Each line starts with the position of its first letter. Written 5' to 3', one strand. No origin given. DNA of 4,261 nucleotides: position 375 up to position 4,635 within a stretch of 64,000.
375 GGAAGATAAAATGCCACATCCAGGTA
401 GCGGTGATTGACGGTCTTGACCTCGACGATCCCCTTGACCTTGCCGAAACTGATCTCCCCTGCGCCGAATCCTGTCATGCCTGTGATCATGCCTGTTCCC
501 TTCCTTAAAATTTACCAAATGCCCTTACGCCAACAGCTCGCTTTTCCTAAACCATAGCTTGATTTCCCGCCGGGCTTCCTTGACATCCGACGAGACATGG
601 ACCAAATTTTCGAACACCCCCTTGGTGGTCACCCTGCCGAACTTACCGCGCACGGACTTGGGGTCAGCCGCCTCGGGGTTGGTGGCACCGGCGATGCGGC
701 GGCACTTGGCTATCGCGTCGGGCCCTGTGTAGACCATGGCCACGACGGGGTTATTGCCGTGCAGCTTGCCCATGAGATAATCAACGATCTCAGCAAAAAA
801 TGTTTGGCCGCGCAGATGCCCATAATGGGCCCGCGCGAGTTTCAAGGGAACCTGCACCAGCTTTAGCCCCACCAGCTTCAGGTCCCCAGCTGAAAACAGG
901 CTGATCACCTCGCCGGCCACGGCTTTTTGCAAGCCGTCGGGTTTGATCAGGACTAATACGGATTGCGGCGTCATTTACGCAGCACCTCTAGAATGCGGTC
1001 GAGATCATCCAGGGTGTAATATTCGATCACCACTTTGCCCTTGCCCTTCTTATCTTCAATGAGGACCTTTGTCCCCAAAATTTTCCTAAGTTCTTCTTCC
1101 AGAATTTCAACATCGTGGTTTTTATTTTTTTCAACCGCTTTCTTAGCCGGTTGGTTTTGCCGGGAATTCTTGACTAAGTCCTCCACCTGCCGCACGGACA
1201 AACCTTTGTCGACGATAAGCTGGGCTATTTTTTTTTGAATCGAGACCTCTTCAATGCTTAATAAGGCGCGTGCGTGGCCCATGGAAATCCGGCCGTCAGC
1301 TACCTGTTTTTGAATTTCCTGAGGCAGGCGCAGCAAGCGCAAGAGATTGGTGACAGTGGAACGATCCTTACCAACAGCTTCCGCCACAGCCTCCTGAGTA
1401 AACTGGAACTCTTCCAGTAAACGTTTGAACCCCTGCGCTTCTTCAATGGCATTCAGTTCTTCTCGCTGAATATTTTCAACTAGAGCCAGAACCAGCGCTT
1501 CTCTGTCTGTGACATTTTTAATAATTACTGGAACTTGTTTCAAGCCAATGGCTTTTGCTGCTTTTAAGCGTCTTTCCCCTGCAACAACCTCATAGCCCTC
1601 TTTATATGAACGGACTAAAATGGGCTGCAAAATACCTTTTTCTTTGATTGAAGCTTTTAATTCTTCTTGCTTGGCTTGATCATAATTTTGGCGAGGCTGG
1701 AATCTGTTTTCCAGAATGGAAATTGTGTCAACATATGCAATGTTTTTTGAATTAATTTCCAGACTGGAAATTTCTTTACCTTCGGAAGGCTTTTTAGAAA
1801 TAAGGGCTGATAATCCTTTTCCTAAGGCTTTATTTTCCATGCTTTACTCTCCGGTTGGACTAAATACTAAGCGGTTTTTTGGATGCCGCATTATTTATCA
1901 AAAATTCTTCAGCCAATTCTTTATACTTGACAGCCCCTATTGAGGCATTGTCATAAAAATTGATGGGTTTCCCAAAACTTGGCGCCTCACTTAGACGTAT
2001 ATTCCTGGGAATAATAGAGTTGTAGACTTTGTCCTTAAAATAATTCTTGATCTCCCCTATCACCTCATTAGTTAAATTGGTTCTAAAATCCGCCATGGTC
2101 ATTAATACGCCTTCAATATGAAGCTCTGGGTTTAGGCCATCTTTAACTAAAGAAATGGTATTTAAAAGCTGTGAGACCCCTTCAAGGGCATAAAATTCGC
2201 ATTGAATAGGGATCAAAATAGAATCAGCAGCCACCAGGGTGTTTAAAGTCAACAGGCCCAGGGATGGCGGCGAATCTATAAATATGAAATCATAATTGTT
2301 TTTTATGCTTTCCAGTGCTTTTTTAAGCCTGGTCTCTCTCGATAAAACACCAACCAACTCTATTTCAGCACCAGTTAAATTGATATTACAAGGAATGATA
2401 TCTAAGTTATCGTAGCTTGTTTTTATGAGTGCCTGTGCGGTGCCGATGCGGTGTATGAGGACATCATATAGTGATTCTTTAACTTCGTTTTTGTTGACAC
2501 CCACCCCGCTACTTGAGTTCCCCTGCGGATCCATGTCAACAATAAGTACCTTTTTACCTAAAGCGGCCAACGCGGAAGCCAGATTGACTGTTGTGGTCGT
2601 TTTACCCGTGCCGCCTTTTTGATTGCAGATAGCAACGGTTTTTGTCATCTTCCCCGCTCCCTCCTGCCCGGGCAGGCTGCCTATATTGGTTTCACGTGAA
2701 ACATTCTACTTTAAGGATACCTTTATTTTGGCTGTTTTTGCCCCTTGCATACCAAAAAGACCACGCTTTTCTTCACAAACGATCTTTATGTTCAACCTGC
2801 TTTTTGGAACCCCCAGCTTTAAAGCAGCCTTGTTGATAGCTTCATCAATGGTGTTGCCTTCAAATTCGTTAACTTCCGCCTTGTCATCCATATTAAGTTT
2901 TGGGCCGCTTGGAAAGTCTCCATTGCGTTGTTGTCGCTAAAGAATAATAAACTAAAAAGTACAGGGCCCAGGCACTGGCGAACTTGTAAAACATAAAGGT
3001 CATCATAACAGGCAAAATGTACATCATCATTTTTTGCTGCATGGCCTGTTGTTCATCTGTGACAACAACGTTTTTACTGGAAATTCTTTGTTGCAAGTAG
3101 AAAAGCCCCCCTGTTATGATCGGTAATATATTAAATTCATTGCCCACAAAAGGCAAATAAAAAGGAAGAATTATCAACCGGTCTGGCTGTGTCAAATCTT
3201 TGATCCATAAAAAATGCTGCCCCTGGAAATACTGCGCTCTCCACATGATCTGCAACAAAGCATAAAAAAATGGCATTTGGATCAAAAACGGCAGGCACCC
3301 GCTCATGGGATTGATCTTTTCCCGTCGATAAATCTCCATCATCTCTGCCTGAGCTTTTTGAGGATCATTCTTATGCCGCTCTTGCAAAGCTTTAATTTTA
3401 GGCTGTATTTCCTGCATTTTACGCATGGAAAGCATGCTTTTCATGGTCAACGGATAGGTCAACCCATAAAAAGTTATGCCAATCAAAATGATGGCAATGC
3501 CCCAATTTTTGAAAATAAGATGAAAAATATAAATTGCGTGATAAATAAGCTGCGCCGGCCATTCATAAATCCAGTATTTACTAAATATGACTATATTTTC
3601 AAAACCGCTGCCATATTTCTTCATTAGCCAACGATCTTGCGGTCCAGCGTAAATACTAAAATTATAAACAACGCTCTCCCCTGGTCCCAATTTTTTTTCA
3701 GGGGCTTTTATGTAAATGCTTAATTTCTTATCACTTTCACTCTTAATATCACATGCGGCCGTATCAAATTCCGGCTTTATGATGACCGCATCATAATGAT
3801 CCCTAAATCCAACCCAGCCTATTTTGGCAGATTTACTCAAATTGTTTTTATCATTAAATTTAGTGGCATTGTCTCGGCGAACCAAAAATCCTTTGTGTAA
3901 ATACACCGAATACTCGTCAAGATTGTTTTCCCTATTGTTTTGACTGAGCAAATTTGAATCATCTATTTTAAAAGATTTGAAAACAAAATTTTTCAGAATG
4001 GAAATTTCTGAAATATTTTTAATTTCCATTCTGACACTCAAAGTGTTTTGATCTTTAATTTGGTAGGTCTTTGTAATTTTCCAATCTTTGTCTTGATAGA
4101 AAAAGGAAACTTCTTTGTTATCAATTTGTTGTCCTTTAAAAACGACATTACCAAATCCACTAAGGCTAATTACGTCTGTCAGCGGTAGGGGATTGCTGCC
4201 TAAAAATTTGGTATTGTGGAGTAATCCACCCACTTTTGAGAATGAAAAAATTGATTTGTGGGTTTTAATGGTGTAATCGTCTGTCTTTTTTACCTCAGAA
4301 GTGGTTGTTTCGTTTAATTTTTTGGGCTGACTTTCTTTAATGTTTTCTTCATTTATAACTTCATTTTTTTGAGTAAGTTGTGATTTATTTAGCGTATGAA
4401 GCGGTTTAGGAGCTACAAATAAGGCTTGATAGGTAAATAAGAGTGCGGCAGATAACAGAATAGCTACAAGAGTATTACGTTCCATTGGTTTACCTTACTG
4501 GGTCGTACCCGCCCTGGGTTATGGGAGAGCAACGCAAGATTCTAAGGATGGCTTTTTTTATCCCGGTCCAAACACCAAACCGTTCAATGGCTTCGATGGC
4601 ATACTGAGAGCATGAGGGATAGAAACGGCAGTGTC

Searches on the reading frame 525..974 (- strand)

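Call 85: search_protein_families(library=pfam, proteins=[window:525-974:-], max_evalue=0.01)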
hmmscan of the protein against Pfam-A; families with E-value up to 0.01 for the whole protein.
window:525-974:- (149 aa): 1 family
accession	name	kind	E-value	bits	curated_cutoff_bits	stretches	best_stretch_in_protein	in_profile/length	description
PF00334.24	NDK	-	3.8e-36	124.4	27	1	6-146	3-134/135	Nucleoside diphosphate kinase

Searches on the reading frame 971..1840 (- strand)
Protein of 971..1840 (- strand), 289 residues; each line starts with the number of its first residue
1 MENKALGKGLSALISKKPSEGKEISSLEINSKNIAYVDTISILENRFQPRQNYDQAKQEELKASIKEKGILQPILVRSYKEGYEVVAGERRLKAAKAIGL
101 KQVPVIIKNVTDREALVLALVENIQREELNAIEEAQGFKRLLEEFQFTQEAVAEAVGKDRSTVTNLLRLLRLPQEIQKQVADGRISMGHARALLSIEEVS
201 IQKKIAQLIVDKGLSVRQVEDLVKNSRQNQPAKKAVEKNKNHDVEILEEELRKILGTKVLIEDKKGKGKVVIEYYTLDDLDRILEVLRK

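Call 85: search_protein_families(library=pfam, proteins=[window:971-1840:-], max_evalue=0.01)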
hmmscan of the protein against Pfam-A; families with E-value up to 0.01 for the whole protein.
window:971-1840:- (289 aa): 9 families
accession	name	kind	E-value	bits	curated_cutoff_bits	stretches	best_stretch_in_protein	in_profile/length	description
PF17762.8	HTH_ParB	-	2.4e-38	130.8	22.6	1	127-227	1-101/102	ParB HTH domain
PF02195.25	ParB_N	-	3.7e-30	104.2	26.3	1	37-125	6-95/95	ParB N-terminal domain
PF23552.2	ParB_C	-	2.7e-14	52.8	23.8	1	240-288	1-50/50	ParB dimerisation domain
PF23433.1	DUF7119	-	5.4e-06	26.8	30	1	161-239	62-139/141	Family of unknown function (DUF7119)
PF01381.28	HTH_3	-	0.00043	20.7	23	1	139-168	2-31/55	Helix-turn-helix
PF01978.25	TrmB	-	0.003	17.8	25.6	0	134-170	10-46/68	Sugar-specific transcriptional regulator TrmB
PF20432.4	Xre-like-HTH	-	0.0047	17.6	25.8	0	138-168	15-44/63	Antitoxin Xre-like helix-turn-helix domain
PF12844.13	HTH_19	-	0.0055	17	30.2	0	138-165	4-31/64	Helix-turn-helix domain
PF13384.12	HTH_23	-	0.006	16.8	24.6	0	140-168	12-39/50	Homeodomain-like domain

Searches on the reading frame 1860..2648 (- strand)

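Call 85: search_protein_families(library=pfam, proteins=[window:1860-2648:-], max_evalue=0.01)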
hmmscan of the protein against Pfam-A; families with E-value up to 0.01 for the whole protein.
window:1860-2648:- (262 aa): 11 families
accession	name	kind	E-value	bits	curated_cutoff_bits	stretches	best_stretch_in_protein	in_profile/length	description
PF13614.12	AAA_31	-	6.6e-70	235.1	27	1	2-178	1-177/177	AAA domain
PF01656.29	CbiA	-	2.2e-28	99.2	25.4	1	5-229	1-125/125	CobQ/CobB/MinD/ParA nucleotide binding domain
PF09140.17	MipZ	-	3.8e-13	49.8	20.7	1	4-156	2-137/262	ATPase MipZ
PF10609.15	ParA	-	2.8e-11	43.7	27.1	1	2-156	3-151/246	NUBPL iron-transfer P-loop NTPase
PF06564.18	CBP_BcsQ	-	5.1e-10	39.7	21.3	1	5-151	4-148/234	Cellulose biosynthesis protein BcsQ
PF00142.24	Fer4_NifH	-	4.5e-09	36.6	25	1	10-248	7-243/271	4Fe-4S iron sulfur cluster binding proteins, NifH/frxC family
PF02374.21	ArsA_ATPase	-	2.6e-06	27.3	24.3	1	9-49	7-47/305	Anion-transporting ATPase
PF07015.17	VirC1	-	0.00012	21.9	24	1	4-40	3-39/231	VirC1 protein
PF01268.25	FTHFS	-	0.003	16.3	27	1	5-37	60-92/556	Formate--tetrahydrofolate ligase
PF00448.28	SRP54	-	0.0037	17.4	22.7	0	13-40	11-38/196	SRP54-type protein, GTPase domain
PF16575.11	CLP1_P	-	0.0086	16.4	26.6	0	13-44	4-35/188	mRNA cleavage and polyadenylation factor CLP1 P-loop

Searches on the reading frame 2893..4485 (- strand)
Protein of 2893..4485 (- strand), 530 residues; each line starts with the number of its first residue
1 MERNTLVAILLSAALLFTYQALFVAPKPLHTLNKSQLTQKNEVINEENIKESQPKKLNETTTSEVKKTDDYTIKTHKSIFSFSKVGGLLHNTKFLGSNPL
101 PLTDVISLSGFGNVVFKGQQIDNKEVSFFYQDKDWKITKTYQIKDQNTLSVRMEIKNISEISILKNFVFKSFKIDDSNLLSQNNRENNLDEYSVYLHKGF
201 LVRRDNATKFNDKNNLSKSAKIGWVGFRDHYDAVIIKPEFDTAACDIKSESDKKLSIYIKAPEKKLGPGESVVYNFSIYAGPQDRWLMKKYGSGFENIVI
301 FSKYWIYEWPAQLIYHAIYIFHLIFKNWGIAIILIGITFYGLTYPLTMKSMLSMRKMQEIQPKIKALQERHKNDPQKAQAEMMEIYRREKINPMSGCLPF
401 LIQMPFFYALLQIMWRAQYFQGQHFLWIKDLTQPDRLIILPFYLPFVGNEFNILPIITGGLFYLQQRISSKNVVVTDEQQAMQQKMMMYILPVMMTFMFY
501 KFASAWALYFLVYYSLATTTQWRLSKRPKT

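Call 85: search_protein_families(library=pfam, proteins=[window:2893-4485:-], max_evalue=0.01)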
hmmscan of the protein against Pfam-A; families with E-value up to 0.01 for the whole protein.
window:2893-4485:- (530 aa): 2 families
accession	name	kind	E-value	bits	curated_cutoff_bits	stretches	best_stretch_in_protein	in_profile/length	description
PF02096.25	60KD_IMP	-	1.8e-48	165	35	1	328-523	1-160/163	60Kd inner membrane protein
PF14849.12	YidC_periplas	-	3.6e-14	53.8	24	1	122-306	86-275/283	YidC periplasmic domain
